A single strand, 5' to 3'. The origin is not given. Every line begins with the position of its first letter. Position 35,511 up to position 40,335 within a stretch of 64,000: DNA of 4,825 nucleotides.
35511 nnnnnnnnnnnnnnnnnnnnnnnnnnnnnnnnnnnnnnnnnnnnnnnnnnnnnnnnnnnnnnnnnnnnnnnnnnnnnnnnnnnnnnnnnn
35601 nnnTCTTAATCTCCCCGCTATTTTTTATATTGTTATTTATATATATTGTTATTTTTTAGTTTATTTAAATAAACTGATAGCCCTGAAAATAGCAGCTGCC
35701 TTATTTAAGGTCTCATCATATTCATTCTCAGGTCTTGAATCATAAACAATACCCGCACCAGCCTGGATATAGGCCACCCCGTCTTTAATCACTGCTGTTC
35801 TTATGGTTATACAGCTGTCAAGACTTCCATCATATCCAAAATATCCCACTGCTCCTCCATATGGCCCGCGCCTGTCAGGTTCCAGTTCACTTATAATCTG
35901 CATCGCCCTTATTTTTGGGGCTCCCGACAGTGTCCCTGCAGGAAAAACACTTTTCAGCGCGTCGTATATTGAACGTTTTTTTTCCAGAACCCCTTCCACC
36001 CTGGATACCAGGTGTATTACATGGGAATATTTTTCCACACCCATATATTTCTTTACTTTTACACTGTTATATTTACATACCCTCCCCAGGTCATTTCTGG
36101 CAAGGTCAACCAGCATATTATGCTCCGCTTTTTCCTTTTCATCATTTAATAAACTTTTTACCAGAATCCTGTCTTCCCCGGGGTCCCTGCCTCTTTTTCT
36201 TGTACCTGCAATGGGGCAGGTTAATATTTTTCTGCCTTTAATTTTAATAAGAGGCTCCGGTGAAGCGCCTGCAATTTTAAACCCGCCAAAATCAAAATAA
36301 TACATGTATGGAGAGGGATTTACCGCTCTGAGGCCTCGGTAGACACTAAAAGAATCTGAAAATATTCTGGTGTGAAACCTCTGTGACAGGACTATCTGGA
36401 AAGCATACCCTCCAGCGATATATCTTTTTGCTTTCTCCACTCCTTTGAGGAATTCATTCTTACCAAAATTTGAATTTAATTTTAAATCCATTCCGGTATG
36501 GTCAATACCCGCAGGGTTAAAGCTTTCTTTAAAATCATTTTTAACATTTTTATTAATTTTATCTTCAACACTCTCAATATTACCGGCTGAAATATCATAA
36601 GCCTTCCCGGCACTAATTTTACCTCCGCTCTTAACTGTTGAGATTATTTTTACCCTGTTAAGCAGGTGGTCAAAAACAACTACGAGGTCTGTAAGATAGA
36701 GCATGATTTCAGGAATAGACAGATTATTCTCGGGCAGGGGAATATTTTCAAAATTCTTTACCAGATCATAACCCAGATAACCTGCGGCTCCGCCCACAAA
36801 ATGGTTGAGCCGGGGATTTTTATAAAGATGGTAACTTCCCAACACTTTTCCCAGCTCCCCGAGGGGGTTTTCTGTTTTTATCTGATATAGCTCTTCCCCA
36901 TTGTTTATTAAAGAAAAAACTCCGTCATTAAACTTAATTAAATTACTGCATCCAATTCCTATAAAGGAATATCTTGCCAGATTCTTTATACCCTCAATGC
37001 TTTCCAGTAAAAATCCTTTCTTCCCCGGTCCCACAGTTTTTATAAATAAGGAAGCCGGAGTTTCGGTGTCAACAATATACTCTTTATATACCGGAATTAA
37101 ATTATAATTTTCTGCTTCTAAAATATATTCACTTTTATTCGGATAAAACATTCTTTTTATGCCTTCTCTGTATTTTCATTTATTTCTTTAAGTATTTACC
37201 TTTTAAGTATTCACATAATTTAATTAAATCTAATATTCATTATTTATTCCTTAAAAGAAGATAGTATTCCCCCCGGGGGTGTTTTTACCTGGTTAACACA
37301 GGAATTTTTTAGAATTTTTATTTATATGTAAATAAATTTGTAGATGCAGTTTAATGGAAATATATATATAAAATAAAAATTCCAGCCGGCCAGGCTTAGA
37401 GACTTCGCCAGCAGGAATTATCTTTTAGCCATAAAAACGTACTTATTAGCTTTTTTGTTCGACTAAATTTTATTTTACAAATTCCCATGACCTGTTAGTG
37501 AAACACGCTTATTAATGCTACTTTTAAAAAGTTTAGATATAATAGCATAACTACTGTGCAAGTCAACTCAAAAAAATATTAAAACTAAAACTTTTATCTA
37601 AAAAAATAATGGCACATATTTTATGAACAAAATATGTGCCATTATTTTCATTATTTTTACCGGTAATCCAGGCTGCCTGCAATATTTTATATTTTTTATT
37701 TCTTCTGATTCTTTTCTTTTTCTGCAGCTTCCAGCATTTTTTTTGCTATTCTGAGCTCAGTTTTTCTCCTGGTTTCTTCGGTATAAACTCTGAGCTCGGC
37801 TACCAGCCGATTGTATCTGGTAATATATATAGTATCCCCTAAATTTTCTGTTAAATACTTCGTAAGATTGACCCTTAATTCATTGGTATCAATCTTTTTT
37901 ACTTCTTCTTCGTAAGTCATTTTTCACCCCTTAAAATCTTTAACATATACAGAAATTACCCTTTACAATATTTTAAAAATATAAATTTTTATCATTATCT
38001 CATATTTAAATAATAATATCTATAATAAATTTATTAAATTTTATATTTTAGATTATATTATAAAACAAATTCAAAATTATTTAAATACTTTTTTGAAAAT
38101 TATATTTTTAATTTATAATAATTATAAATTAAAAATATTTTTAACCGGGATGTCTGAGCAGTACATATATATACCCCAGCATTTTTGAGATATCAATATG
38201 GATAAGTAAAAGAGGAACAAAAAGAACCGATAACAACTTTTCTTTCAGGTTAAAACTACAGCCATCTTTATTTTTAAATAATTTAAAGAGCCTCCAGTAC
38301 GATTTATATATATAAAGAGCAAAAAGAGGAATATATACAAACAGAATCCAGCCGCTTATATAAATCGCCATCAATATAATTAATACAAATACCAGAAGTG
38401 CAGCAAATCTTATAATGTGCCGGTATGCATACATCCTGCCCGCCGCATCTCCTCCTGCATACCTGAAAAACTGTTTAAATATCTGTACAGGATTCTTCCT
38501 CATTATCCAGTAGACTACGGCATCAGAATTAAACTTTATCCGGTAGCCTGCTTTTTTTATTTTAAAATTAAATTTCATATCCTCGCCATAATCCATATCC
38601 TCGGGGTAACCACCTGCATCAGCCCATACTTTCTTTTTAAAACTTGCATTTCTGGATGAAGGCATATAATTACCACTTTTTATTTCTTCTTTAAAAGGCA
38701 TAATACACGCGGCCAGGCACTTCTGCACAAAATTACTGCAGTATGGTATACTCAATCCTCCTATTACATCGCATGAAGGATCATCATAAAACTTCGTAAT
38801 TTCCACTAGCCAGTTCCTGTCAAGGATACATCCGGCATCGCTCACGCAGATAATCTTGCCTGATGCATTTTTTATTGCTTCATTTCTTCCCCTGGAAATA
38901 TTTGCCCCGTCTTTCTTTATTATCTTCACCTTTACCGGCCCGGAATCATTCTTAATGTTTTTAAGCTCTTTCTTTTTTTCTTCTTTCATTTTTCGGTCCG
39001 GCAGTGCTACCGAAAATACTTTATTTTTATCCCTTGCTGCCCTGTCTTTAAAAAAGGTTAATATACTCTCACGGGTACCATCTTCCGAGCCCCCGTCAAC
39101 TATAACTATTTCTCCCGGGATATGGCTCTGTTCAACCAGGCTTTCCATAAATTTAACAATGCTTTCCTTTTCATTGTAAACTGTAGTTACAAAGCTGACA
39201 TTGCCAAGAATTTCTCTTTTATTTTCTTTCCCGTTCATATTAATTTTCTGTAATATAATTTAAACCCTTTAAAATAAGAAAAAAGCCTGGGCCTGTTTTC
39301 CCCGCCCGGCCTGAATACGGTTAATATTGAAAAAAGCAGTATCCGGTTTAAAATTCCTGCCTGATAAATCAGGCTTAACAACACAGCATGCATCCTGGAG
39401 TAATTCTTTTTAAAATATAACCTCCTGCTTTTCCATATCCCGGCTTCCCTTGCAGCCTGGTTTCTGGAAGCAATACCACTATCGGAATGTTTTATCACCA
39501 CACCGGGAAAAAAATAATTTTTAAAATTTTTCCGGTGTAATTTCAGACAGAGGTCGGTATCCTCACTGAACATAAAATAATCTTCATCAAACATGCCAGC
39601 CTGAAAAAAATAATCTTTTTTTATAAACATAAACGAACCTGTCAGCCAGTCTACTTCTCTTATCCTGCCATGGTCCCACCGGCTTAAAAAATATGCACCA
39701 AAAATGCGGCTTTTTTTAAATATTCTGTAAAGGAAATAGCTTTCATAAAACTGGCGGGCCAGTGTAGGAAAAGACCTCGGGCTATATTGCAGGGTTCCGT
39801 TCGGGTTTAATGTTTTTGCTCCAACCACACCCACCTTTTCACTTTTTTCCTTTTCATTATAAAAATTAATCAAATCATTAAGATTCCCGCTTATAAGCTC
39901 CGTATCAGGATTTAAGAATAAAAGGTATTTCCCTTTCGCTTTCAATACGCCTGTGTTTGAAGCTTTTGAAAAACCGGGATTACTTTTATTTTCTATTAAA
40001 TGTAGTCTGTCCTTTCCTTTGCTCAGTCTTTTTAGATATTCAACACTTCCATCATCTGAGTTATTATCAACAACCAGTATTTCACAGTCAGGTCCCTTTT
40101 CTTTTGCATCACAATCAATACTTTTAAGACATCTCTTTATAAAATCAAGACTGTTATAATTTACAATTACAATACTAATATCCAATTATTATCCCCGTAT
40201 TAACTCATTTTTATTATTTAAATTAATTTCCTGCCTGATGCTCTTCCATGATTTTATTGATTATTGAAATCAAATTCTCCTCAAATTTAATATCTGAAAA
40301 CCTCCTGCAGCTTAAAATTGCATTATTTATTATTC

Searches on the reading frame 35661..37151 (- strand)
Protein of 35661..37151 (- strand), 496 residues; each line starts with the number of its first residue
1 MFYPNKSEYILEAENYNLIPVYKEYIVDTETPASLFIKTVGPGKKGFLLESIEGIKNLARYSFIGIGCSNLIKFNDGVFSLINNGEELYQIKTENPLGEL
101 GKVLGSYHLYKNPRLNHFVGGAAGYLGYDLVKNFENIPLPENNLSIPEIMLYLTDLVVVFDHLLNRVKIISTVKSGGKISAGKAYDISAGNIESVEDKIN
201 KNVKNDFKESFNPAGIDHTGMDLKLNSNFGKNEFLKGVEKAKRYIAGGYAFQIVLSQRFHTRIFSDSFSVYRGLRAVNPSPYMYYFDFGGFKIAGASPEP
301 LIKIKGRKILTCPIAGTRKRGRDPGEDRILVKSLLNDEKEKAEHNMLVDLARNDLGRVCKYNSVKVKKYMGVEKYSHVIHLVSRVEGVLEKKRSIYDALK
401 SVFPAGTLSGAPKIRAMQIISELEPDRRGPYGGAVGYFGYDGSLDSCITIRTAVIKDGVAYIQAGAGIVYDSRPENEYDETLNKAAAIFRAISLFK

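Call 8: search_protein_families(library=pfam, proteins=[window:35661-37151:-], max_evalue=0.001)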
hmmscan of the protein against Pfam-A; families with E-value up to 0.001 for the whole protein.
window:35661-37151:- (496 aa): 2 families
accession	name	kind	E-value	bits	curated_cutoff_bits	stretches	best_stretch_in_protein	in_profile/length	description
PF00425.24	Chorismate_bind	-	1.2e-91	307.3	27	1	231-484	2-257/257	chorismate binding enzyme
PF04715.19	Anth_synt_I_N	-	8.3e-32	110.8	23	1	28-168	1-139/140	Anthranilate synthase component I, N terminal region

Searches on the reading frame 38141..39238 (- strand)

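Call 8: search_protein_families(library=pfam, proteins=[window:38141-39238:-], max_evalue=0.001)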
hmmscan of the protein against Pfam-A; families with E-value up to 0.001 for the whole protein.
window:38141-39238:- (365 aa): 3 families
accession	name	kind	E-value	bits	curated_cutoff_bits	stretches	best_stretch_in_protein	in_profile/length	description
PF00535.33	Glycos_transf_2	-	1.9e-18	67.4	23.3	2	15-68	1-51/168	Glycosyl transferase family 2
PF13632.12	Glyco_trans_2_3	-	1.7e-12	48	27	1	132-309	4-195/198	Glycosyl transferase family group 2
PF13641.12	Glyco_tranf_2_3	-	2.7e-07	31.3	27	1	90-261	46-228/230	Glycosyltransferase like family 2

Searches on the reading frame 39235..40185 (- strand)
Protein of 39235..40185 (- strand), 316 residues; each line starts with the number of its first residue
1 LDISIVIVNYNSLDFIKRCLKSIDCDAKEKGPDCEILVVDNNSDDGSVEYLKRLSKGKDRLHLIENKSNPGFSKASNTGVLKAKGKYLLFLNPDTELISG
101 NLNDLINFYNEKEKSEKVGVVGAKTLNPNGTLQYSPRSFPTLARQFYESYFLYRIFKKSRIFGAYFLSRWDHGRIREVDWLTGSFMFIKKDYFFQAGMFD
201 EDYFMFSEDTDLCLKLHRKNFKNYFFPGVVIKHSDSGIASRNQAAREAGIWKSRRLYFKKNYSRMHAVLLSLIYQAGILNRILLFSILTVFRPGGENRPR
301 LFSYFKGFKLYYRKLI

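Call 8: search_protein_families(library=pfam, proteins=[window:39235-40185:-], max_evalue=0.001)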
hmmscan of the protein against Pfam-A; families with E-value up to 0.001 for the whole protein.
window:39235-40185:- (316 aa): 5 families
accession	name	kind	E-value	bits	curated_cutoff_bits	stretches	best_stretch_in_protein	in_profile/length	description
PF00535.33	Glycos_transf_2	-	3.6e-25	89.3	23.3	1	4-151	1-142/168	Glycosyl transferase family 2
PF13641.12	Glyco_tranf_2_3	-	4e-12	47.1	27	1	3-234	3-212/230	Glycosyltransferase like family 2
PF13712.12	Glyco_tranf_2_5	-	1.1e-11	45.3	27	1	47-224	15-178/210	Glycosyltransferase like family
PF10111.15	Glyco_tranf_2_2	-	7.7e-06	26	27.3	1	31-218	27-201/276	Glycosyltransferase like family 2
PF13632.12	Glyco_trans_2_3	-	6.2e-05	23.3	27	1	180-281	71-171/198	Glycosyl transferase family group 2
